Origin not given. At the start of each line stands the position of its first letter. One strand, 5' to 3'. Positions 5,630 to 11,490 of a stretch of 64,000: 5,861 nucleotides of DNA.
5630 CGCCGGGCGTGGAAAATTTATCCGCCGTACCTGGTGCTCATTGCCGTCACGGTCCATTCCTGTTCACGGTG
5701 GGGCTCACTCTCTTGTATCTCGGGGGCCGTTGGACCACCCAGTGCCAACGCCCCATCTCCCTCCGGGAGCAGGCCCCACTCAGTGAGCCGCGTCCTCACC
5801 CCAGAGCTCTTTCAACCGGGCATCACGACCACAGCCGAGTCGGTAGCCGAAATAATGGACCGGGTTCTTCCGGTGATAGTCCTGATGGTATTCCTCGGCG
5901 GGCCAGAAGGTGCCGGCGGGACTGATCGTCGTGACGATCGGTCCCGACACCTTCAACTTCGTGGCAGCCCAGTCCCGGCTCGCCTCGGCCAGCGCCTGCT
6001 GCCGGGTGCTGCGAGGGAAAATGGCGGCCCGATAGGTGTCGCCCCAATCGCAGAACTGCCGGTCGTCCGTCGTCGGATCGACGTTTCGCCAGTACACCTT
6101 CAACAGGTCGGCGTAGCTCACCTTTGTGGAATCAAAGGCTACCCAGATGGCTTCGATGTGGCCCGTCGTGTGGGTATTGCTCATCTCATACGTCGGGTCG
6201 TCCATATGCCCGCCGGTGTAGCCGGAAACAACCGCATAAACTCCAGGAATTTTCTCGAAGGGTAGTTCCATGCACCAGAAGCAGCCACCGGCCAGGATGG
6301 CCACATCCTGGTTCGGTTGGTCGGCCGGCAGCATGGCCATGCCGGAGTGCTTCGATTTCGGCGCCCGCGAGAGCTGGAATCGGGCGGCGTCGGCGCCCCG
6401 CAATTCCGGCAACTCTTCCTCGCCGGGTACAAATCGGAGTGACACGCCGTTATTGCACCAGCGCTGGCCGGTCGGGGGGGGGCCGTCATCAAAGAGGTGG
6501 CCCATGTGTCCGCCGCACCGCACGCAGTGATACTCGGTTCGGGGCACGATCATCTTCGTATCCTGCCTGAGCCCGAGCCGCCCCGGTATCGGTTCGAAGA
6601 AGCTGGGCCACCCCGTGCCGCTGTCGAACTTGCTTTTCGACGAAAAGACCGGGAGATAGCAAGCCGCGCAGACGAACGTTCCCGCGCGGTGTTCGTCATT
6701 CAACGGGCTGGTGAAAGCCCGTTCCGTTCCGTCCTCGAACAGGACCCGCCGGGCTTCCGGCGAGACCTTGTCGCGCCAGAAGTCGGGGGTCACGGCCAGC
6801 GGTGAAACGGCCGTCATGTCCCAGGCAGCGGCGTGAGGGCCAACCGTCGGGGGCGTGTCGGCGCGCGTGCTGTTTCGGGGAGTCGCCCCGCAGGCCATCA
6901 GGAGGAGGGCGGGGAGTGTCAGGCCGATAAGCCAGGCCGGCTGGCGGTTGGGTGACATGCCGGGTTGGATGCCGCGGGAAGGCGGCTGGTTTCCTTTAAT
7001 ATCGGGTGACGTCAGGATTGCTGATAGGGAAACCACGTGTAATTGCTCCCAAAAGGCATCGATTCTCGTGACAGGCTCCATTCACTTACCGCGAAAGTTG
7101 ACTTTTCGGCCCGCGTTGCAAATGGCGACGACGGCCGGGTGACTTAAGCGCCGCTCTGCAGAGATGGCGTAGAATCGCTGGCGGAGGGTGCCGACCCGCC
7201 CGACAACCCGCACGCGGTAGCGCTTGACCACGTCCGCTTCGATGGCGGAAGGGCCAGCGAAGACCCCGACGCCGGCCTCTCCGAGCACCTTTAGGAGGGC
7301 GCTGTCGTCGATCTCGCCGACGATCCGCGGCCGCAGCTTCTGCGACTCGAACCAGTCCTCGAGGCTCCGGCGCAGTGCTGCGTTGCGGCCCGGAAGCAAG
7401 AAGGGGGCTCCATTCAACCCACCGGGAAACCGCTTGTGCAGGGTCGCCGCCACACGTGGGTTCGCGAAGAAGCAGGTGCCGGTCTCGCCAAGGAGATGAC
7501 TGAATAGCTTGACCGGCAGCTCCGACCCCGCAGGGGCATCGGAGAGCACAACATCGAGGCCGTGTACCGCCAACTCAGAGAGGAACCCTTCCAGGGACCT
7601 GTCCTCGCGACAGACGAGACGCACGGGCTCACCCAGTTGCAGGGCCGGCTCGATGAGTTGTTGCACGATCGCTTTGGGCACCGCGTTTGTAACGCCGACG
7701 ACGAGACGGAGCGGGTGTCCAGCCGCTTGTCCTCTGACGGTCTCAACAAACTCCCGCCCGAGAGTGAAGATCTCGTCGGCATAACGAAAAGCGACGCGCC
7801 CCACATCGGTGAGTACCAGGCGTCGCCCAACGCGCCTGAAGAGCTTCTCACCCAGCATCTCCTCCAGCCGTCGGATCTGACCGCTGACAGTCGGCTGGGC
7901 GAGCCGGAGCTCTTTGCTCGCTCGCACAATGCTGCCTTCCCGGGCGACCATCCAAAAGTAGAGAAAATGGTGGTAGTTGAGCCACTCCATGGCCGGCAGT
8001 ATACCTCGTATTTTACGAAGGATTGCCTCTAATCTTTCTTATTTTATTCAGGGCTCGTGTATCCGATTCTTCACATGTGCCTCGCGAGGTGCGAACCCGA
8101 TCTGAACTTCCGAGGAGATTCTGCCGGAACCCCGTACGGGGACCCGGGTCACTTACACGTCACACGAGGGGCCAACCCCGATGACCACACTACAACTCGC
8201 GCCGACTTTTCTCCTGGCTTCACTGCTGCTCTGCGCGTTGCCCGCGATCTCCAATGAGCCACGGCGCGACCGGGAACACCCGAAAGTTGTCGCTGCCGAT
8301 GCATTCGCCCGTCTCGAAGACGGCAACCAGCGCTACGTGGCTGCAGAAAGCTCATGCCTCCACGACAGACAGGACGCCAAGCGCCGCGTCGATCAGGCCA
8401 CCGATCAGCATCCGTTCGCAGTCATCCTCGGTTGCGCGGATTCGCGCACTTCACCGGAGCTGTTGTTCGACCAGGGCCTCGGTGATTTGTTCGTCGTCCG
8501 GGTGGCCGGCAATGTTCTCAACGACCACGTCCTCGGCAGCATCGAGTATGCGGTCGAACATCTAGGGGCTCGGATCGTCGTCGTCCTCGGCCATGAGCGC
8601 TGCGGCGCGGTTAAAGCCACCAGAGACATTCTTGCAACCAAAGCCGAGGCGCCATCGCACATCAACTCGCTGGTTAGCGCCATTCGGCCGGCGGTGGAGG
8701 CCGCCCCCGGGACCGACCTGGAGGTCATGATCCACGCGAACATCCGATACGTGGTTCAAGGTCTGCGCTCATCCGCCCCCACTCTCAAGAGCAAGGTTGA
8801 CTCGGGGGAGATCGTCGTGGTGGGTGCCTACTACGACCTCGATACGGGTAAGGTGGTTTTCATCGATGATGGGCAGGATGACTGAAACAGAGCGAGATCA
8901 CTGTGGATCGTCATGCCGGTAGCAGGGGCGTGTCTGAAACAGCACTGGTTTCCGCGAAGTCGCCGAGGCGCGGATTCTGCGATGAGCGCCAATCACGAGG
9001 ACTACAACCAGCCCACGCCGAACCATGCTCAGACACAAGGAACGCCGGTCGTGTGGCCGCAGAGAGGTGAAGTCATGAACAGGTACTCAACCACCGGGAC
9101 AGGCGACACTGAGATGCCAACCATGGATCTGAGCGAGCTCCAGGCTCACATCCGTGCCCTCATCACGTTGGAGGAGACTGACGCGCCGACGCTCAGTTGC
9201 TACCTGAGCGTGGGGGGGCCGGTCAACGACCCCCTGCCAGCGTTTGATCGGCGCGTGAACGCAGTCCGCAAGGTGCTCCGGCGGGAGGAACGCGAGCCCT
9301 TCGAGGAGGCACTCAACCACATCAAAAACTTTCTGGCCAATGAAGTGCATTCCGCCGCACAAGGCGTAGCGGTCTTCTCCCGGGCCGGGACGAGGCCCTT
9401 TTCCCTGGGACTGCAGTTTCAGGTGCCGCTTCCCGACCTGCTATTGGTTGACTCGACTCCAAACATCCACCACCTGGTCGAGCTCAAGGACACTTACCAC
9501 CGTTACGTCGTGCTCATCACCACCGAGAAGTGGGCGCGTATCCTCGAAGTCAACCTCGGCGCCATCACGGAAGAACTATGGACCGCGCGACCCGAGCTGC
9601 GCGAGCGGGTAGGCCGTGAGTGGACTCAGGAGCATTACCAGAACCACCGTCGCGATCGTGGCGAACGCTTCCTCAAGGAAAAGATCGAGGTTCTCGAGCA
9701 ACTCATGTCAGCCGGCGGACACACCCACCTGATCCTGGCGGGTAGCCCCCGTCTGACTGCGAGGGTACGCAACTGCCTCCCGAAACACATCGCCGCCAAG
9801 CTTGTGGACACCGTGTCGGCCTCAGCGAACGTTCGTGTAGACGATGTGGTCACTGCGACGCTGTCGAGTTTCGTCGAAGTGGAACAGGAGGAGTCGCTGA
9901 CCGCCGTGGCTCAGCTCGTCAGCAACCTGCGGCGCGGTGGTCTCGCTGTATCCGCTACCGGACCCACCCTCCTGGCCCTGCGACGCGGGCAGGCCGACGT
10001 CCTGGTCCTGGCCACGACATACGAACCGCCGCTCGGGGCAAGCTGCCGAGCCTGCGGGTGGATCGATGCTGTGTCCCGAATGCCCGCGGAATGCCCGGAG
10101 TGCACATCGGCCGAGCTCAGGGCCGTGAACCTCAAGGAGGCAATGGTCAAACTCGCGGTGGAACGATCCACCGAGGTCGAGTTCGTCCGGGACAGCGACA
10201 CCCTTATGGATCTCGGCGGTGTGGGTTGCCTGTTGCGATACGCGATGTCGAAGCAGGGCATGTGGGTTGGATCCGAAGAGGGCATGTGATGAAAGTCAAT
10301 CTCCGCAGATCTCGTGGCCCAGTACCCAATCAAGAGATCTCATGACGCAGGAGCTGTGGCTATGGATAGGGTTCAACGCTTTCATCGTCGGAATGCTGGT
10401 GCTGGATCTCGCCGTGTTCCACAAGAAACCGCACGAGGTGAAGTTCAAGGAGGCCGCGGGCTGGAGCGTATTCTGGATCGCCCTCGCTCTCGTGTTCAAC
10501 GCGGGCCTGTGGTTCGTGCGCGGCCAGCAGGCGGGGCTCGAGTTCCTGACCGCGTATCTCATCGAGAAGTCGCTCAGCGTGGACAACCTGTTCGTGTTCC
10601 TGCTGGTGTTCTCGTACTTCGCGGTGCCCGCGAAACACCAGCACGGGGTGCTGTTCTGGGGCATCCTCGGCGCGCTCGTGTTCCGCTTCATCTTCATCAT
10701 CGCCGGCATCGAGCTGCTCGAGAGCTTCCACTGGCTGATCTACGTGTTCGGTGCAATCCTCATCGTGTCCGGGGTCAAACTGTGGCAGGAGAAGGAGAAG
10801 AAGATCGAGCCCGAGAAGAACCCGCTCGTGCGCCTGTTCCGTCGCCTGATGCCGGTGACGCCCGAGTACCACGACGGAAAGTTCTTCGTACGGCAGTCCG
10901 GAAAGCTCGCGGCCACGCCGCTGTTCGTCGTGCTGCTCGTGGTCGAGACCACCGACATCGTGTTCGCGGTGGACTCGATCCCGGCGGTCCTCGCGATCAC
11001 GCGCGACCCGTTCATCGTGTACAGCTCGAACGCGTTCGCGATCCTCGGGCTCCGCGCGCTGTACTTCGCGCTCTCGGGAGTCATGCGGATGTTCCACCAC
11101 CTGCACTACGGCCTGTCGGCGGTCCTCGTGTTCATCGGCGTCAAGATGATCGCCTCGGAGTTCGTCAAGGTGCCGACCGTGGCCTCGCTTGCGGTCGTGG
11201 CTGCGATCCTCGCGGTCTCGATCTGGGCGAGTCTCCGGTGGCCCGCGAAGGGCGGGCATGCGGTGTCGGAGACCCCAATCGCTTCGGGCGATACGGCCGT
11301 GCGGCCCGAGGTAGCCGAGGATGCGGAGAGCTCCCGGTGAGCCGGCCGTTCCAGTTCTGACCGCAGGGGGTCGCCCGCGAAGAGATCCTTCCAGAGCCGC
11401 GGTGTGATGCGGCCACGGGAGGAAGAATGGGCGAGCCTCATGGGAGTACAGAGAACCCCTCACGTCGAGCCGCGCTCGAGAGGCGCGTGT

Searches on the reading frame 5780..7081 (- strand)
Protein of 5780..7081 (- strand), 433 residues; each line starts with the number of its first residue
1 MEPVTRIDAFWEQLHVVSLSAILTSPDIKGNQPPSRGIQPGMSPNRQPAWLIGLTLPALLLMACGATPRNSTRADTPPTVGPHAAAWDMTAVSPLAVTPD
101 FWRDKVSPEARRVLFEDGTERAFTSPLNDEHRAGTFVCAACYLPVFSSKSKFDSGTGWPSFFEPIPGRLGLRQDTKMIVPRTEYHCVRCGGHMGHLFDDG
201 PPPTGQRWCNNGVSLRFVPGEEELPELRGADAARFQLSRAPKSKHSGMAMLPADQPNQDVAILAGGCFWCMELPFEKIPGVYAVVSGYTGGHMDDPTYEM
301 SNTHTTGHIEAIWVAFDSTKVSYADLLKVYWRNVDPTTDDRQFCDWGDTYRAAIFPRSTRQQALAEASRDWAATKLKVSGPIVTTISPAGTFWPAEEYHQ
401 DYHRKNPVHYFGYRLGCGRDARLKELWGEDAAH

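Call 47: search_protein_families(library=pfam, proteins=[window:5780-7081:-], max_evalue=0.00001)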
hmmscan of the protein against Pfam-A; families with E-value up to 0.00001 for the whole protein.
window:5780-7081:- (433 aa): 2 families
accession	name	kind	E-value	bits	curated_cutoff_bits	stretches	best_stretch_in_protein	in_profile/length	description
PF01625.27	PMSR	-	7.6e-56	189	23.7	1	261-410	2-151/153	Peptide methionine sulfoxide reductase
PF01641.26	SelR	-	1.5e-40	138.2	24.9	1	107-219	2-116/116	SelR domain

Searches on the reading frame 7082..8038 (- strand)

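Call 47: search_protein_families(library=pfam, proteins=[window:7082-8038:-], max_evalue=0.00001)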
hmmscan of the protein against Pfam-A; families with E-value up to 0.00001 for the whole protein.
window:7082-8038:- (318 aa): 2 families
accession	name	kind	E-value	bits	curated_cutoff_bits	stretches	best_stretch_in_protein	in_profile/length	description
PF00126.33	HTH_1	-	1.8e-19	69.9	26.6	1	24-81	3-60/60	Bacterial regulatory helix-turn-helix protein, lysR family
PF03466.25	LysR_substrate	-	4.3e-14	52.8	28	1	111-305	7-199/209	LysR substrate binding domain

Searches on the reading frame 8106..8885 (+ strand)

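Call 47: search_protein_families(library=pfam, proteins=[window:8106-8885:+], max_evalue=0.00001)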
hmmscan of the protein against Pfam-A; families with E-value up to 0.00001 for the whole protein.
window:8106-8885:+ (259 aa): 1 family
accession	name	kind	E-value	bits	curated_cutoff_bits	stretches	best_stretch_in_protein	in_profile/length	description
PF00484.24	Pro_CA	-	2e-40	139.1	25.7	1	105-250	1-156/156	Carbonic anhydrase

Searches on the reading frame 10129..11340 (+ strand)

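Call 47: search_protein_families(library=pfam, proteins=[window:10129-11340:+], max_evalue=0.00001)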
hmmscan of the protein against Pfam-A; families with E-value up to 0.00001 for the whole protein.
window:10129-11340:+ (403 aa): 1 family
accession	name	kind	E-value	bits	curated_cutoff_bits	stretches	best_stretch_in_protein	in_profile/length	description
PF03741.22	TerC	-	8.1e-52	176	27.8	1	141-343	2-177/178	Integral membrane protein TerC family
